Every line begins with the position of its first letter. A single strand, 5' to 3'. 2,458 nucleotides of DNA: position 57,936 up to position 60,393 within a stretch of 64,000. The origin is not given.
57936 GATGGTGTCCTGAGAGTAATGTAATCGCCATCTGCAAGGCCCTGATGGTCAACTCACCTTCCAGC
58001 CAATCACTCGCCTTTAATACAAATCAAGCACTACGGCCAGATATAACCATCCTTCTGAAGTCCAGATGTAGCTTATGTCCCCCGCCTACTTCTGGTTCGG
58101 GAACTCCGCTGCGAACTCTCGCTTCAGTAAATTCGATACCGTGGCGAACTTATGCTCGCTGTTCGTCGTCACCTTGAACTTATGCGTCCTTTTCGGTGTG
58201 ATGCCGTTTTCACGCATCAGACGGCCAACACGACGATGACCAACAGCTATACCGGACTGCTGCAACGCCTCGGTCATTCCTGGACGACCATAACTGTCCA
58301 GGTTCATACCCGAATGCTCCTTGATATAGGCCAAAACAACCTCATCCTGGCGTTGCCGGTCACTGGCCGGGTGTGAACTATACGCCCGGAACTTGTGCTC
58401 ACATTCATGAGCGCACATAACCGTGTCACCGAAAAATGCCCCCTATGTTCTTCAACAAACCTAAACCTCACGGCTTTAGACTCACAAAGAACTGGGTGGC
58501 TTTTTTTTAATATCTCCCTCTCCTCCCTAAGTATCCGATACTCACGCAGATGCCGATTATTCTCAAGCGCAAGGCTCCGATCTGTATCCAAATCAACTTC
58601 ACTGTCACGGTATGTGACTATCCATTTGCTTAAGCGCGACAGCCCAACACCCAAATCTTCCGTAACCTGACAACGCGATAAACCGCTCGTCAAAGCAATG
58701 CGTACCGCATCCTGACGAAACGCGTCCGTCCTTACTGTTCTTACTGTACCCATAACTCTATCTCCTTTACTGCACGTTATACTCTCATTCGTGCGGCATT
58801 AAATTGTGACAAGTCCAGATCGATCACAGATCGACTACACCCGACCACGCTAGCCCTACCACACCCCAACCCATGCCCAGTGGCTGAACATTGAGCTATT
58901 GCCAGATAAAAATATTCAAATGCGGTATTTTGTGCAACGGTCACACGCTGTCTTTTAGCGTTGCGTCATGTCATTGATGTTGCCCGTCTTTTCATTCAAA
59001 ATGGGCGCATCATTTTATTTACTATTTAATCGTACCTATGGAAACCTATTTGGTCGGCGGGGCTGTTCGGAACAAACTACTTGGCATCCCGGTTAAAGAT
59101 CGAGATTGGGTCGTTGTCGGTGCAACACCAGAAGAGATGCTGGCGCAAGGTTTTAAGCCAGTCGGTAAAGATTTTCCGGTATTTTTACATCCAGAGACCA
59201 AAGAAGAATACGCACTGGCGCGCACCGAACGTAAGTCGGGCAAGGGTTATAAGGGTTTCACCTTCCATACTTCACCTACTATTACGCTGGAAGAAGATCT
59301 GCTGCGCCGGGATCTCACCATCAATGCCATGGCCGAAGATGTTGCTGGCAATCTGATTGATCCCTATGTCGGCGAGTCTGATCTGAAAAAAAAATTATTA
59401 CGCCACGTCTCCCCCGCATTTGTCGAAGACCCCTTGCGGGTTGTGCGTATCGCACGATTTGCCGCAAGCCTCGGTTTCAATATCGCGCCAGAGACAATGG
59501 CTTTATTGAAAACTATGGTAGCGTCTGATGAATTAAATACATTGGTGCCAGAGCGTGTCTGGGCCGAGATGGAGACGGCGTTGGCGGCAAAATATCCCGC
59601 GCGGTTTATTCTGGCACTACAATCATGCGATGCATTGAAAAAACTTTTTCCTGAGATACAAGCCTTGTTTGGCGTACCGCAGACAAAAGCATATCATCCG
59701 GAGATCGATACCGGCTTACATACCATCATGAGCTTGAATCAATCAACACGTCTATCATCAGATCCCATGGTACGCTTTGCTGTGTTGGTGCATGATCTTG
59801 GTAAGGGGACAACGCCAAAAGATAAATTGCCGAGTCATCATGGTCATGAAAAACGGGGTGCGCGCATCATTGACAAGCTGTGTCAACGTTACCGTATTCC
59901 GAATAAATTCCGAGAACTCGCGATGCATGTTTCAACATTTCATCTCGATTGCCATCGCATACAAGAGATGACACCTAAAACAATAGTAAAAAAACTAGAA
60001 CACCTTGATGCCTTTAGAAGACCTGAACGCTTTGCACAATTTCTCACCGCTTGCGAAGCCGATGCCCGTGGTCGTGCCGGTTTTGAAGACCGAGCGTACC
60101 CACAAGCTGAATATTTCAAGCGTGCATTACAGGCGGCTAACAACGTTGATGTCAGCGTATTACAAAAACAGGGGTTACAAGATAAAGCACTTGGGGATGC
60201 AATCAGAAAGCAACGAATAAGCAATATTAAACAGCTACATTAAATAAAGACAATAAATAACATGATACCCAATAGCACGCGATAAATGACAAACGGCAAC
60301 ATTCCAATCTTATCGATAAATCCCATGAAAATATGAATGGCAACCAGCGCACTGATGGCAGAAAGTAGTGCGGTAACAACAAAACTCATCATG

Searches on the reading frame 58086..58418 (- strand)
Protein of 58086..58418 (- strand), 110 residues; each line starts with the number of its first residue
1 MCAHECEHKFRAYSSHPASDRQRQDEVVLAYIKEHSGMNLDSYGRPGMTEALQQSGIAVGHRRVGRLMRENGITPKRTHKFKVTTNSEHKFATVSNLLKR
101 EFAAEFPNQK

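Call 59: search_protein_families(library=pfam, proteins=[window:58086-58418:-], max_evalue=0.01)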
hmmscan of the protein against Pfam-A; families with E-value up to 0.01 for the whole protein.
window:58086-58418:- (110 aa): 3 families
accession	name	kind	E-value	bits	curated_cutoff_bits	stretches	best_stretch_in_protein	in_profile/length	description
PF13276.12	HTH_21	-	2.4e-11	44.1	28.1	1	22-81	4-60/60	HTH-like domain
PF03705.20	CheR_N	-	0.00044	20.3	27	0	28-46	6-24/53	CheR methyltransferase, all-alpha domain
PF13592.12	HTH_33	-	0.0034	17.4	25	0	53-79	16-42/60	Winged helix-turn helix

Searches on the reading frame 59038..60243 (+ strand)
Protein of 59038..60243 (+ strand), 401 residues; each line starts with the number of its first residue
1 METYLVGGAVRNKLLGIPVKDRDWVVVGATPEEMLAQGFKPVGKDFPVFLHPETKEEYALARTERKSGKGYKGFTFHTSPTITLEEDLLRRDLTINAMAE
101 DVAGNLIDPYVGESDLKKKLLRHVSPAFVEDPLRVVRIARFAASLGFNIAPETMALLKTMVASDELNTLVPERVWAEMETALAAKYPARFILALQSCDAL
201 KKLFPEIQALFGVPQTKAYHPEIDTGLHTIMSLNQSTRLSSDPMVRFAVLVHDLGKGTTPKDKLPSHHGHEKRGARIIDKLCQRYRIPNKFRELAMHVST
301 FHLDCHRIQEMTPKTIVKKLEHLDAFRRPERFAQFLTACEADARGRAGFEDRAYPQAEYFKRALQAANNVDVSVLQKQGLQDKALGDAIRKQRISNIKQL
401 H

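Call 15: search_protein_families(library=ncbifam, proteins=[window:59038-60243:+], max_evalue=0.001)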
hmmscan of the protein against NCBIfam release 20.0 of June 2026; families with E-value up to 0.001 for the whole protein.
window:59038-60243:+ (401 aa): 13 families
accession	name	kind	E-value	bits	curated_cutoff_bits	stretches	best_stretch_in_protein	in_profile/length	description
NF008137.0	PRK10885.1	equivalog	4.3e-189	628.5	451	1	1-400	1-403/409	multifunctional CCA addition/repair protein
NF009813.0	PRK13298.1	equivalog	4.2e-131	437.7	606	1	1-400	1-406/417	tRNA CCA-pyrophosphorylase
NF009812.0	PRK13297.1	equivalog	3.1e-90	302.9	624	1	2-210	13-222/364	tRNA CCA-pyrophosphorylase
NF009811.0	PRK13296.1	equivalog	4.1e-75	252.9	469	1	1-214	1-216/360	CCA tRNA nucleotidyltransferase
TIGR02692.1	tRNA_CCA_actino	equivalog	1.4e-35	122.9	438.8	1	2-306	29-346/466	CCA tRNA nucleotidyltransferase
NF009814.0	PRK13299.1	equivalog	1.8e-33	116.2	290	1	2-208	22-229/396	CCA tRNA nucleotidyltransferase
TIGR01942.1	pcnB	subfamily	2.1e-27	96.1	305.65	1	2-319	31-355/425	polynucleotide adenylyltransferase PcnB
NF008634.1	PRK11623.1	equivalog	5.6e-18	64.7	702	1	2-212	62-288/469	polynucleotide adenylyltransferase PcnB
NF041569.1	A-tRNAntase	equivalog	1.5e-16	59.9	1440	1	4-207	483-695/880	A-adding tRNA nucleotidyltransferase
NF002895.0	PRK03381.1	equivalog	4e-08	31.8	631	1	117-303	318-496/782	[protein-PII] uridylyltransferase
TIGR01693.1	UTase_glnD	equivalog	3.8e-07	28.7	519.4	1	126-290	330-505/850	[protein-PII] uridylyltransferase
NF001265.0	PRK00227.1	equivalog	3.9e-05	22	799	1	129-330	288-483/693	[protein-PII] uridylyltransferase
NF003467.0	PRK05092.1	equivalog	0.00029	18.7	959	0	125-296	403-585/940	[protein-PII] uridylyltransferase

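Call 17: find_encoding_contigs(protein=window:59038-60243:+, flank=10000, max_places=6)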
Protein window:59038-60243:+ (401 aa): no gene with exactly this product is on record in the collection.

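Call 43: find_homologous_proteins(query=window:59038-60243:+, max_evalue=1e-50)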
Query window:59038-60243:+ (401 aa): 8000 proteins with E <= 1e-50 among 8000 candidates; the best 120 are listed.
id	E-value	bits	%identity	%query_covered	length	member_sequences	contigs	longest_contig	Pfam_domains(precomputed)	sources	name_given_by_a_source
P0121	8.2e-268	905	100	100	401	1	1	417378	PF01743.27,PF12627.13,PF01966.29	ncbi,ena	-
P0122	6.2e-223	758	83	100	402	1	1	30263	PF01743.27,PF12627.13,PF01966.29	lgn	-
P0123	2.2e-222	756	83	100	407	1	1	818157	PF01743.27,PF12627.13,PF01966.29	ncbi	-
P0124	1.1e-221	754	82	100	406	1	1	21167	PF01743.27,PF12627.13,PF01966.29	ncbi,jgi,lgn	ncbi:MAG: tRNA nucleotidyltransferase (CCA-adding enzyme) [Gammaproteobacteria bacterium]|jgi:tRNA n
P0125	1.9e-221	753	82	100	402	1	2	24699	PF01743.27,PF12627.13,PF01966.29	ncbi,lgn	-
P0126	2.0e-221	753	82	100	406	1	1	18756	PF01743.27,PF12627.13,PF01966.29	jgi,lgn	jgi:tRNA nucleotidyltransferase (CCA-adding enzyme)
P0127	9.5e-221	750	82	100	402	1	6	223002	PF01743.27,PF12627.13,PF01966.29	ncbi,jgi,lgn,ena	jgi:tRNA nucleotidyltransferase (CCA-adding enzyme)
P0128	1.6e-220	750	81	100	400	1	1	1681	PF01743.27,PF12627.13,PF01966.29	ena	-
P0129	1.8e-220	750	82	100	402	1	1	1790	PF01743.27,PF12627.13,PF01966.29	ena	-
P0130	2.0e-220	749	81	100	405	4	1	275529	PF01743.27,PF12627.13,PF01966.29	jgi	jgi:tRNA nucleotidyltransferase (CCA-adding enzyme)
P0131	7.3e-220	748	81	100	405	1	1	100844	PF01743.27,PF12627.13,PF01966.29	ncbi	-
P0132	1.1e-219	747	81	100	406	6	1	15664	PF01743.27,PF12627.13,PF01966.29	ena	-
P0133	1.2e-219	747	82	100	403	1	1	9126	PF01743.27,PF12627.13,PF01966.29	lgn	-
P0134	1.3e-219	747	82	100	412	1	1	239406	PF01743.27,PF12627.13,PF01966.29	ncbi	-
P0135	2.7e-219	746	81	100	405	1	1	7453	PF01743.27,PF12627.13,PF01966.29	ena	-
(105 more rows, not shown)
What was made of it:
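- The source contig appears to be 417 kb long (call 43), which suggests a long-read assembly.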

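Call 44: find_encoding_contigs(protein=P0121, flank=10000, max_places=4)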
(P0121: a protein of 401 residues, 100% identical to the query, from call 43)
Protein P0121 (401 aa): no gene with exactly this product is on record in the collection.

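Call 45: list_cluster_members(proteins=[P0121, P0123])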
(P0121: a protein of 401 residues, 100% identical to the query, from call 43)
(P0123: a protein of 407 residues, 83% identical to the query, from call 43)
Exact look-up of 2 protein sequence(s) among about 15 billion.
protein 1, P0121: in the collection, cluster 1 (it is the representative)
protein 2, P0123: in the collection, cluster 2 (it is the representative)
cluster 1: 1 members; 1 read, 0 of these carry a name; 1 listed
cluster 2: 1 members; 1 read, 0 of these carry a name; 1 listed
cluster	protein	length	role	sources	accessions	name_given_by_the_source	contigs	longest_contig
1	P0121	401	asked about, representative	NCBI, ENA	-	-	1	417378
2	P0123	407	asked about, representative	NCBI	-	-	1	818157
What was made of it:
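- Tried and rejected: Its cluster carries no name or accession (call 45).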

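Call 46: find_encoding_contigs(protein=P0123, flank=10000, max_places=3)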
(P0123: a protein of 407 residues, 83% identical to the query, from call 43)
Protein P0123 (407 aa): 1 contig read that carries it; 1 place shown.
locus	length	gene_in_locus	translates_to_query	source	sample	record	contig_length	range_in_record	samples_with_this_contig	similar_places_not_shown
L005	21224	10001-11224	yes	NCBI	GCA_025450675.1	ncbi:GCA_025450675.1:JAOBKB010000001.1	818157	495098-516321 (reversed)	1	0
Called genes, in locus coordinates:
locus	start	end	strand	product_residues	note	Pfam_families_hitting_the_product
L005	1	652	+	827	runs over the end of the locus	PF12704:MacB_PCD (faint), PF02687:FtsX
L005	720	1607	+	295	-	PF01435:Peptidase_M48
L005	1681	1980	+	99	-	-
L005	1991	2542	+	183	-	PF00578:AhpC-TSA (faint), PF08534:Redoxin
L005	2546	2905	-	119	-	PF07883:Cupin_2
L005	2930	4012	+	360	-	PF00762:Ferrochelatase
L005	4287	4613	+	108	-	-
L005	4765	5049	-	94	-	PF04248:NTP_transf_9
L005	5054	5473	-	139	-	PF01894:YjbQ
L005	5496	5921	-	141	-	-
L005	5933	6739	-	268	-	PF01925:TauE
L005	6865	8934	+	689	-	PF00760:Cucumo_coat (faint), PF14718:SLT_L, PF01464:SLT, PF27553:SLT_superhelical (weak)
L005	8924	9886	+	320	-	PF01073:3Beta_HSD, PF01370:Epimerase, PF05368:NmrA, PF07993:NAD_binding_4 (faint), PF13460:NAD_binding_10, PF16363:GDP_Man_Dehyd (faint)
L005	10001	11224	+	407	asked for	PF01743:PolyA_pol, PF12627:PolyA_pol_RNAbd, PF01966:HD (weak)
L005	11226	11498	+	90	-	PF01169:GDT1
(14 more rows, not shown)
